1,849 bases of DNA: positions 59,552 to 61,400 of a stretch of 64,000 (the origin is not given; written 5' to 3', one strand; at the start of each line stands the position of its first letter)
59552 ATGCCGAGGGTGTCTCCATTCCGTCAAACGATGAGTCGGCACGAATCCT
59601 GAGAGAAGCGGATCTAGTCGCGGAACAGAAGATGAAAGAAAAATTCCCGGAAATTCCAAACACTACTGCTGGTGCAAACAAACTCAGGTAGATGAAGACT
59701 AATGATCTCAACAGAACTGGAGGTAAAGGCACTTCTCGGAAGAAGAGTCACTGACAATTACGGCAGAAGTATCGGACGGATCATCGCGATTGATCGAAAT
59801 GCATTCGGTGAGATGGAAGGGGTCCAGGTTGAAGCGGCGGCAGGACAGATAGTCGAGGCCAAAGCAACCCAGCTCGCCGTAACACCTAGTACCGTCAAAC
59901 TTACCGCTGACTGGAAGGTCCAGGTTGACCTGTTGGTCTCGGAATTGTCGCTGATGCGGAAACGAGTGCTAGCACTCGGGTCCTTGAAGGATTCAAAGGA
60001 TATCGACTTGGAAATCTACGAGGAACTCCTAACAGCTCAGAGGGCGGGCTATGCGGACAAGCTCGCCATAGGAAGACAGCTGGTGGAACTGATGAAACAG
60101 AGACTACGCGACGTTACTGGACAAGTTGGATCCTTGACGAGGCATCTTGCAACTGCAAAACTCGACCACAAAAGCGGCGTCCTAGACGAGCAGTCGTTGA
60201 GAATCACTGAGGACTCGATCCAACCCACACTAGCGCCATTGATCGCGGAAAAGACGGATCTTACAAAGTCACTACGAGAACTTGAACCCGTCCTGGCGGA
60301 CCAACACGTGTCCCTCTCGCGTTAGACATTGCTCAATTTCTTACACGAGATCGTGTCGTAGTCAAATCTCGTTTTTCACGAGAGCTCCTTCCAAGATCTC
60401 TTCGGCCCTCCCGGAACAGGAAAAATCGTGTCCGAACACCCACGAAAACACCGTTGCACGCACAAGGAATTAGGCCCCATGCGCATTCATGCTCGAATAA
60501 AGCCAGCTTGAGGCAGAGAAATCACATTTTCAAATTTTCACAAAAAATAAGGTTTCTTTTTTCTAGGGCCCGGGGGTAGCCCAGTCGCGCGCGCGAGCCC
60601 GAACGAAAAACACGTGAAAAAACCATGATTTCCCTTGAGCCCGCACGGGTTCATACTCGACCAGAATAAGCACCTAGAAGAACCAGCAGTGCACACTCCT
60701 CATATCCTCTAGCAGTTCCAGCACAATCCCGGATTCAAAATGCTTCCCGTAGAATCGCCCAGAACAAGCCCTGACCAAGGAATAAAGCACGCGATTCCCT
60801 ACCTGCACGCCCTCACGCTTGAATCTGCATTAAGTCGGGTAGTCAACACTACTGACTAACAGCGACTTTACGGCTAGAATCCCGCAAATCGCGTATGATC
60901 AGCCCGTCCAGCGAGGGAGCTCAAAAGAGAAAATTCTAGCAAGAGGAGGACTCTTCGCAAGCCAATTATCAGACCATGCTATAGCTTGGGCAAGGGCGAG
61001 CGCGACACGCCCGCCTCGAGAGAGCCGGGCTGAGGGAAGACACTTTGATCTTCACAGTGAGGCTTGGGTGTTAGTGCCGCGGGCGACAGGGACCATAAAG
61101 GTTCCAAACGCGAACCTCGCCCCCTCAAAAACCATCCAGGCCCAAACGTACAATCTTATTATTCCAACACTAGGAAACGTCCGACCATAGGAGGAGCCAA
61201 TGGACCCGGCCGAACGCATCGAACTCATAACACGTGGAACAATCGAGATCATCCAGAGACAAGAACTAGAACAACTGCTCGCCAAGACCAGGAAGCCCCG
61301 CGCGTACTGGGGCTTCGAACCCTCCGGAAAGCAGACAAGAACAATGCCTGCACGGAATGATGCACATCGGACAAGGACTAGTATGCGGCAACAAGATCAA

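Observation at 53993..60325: Compact cdv supercluster with duplicated cdvB-cdvA modules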

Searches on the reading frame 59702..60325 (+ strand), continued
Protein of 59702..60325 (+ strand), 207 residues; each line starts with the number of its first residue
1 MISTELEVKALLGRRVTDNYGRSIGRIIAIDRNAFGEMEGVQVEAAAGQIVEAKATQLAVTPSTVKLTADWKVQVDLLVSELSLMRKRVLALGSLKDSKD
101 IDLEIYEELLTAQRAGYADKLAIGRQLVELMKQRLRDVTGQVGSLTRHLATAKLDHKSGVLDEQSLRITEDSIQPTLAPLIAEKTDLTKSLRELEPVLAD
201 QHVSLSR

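Call 89: search_protein_families(library=pfam, proteins=[L033:6187-6699:+, L042:6125-6625:+, L033:8001-8669:+, L042:7980-8654:+, L033:7399-8004:+, L042:7308-7946:+], max_evalue=0.01)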
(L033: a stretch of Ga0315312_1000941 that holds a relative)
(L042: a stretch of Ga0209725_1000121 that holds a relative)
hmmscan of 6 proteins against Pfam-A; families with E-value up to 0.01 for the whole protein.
L033:6187-6699:+ (170 aa): 1 family
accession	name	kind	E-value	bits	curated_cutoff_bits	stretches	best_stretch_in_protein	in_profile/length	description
PF02687.27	FtsX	-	1.1e-09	38.8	25.5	1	54-163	3-119/120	FtsX-like permease C-terminal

L042:6125-6625:+ (166 aa): 1 family
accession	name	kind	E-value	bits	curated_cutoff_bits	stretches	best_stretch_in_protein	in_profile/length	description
PF02687.27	FtsX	-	4.5e-10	40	25.5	1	56-146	7-95/120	FtsX-like permease C-terminal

L033:8001-8669:+ (222 aa): 3 families
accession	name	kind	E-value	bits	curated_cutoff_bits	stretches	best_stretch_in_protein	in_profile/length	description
PF18822.6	CdvA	-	3.6e-18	66.2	30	1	92-209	1-118/123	CdvA-like coiled-coil domain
PF25450.1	Rab11-FIP3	-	0.0011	19.7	31.9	1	91-197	13-120/125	Rab11-FIP3-like domain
PF18476.7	PIN_8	-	0.008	16.6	26.1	0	94-195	24-130/227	PIN like domain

L042:7980-8654:+ (224 aa): 1 family
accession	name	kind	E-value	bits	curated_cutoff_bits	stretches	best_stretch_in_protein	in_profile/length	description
PF18822.6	CdvA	-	1.2e-21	77.4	30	1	88-205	1-118/123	CdvA-like coiled-coil domain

L033:7399-8004:+ (201 aa): 1 family
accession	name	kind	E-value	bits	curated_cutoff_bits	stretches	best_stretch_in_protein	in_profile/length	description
PF03357.26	Snf7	-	3.3e-07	30.6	27.3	1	31-198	5-170/171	Snf7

L042:7308-7946:+ (212 aa): 2 families
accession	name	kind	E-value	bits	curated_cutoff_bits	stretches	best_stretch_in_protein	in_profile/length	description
PF03357.26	Snf7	-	0.0038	17.4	27.3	1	36-135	2-101/171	Snf7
PF05478.16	Prominin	-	0.0057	15.2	34.3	1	16-160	226-383/799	Prominin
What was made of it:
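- On FtsX/MacB-type (type VII) ABC permease, Pfam PF02687, applied to 57915-58379: Positional orthologs in G1 and G2 do pass, at 38.8 and 40 bits (call 89).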

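Call 110: search_protein_families(library=ncbifam, proteins=[L033:6187-6696:+, L042:6125-6622:+], max_evalue=0.001)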
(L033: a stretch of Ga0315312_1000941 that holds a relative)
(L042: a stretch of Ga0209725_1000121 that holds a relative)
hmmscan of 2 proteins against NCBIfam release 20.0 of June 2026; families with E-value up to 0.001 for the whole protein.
L033:6187-6696:+ (170 aa): 5 families
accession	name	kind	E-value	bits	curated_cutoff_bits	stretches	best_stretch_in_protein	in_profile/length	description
TIGR02212.1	lolCE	equivalog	7.2e-09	35.1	362.45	1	68-131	288-349/411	lipoprotein-releasing ABC transporter permease subunit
NF008357.0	PRK11146.1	exception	2.4e-07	29.9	439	1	59-127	285-348/414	lipoprotein-releasing ABC transporter permease subunit LolE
TIGR03434.1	ADOP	subfamily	1.6e-05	23.3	622.3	1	41-169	665-801/803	ADOP family duplicated permease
TIGR02213.1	lolE_release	exception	1.7e-05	23.9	540.35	1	59-122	282-340/411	lipoprotein-releasing ABC transporter permease subunit LolE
NF038347.1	FtsX_Gpos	exception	0.00015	21.2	225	1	66-146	186-267/296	permease-like cell division protein FtsX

L042:6125-6622:+ (166 aa): 3 families
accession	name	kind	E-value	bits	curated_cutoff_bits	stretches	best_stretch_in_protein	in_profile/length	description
TIGR02212.1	lolCE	equivalog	6.3e-06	25.4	362.45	1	69-135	289-355/411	lipoprotein-releasing ABC transporter permease subunit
TIGR03434.1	ADOP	subfamily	4.5e-05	21.7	622.3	1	72-165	297-400/803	ADOP family duplicated permease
NF007826.0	PRK10535.1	equivalog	0.00028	19.3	966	1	62-144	538-621/648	macrolide ABC transporter ATP-binding protein/permease MacB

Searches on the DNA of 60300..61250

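Call 99: search_rna_families(source=window, start=60300, end=61250, threshold=evalue, max_evalue=1)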
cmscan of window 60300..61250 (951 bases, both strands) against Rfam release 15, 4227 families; matches with E-value up to 1: 0.
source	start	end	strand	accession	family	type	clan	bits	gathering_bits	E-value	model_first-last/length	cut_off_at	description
